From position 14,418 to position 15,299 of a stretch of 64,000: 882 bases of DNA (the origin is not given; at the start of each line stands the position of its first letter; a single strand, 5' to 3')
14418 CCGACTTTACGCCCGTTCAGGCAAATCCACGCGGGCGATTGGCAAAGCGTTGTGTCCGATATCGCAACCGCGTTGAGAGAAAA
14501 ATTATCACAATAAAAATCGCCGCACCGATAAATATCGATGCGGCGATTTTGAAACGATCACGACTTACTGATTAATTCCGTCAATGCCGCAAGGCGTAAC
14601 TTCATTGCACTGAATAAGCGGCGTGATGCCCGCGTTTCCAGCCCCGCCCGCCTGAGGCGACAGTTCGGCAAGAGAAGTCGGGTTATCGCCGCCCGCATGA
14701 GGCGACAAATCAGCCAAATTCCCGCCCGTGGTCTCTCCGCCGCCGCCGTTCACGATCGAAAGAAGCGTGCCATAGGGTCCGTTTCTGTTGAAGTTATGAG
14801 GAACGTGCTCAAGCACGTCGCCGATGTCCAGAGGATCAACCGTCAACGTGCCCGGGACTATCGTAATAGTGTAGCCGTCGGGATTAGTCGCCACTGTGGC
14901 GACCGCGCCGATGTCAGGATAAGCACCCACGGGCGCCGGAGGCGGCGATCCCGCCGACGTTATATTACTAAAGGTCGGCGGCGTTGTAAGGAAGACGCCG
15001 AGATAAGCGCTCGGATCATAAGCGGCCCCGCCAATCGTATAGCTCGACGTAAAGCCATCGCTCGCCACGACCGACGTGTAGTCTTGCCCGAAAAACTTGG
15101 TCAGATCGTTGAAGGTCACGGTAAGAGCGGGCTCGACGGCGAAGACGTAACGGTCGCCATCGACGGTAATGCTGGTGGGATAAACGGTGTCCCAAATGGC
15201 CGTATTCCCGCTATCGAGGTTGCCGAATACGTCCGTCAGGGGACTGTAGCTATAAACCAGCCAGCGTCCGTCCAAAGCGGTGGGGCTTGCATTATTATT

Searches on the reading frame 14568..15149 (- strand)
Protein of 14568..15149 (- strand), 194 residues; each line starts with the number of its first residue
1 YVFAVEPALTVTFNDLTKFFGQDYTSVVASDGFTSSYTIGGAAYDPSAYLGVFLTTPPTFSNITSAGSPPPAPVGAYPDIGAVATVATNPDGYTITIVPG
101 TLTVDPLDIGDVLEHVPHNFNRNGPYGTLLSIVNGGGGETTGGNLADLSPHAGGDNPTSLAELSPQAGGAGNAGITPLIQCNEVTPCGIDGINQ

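Call 46: find_homologous_proteins(query=window:14568-15149:-, max_evalue=0.001)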
Query seq(194 aa) (194 aa): 2 proteins with E <= 0.001 among 295 candidates.
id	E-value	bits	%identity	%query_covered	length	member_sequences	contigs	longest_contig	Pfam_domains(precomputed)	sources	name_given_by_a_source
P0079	1.0e-30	125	59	64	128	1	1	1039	-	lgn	-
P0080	2.5e-6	46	69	25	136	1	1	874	-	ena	-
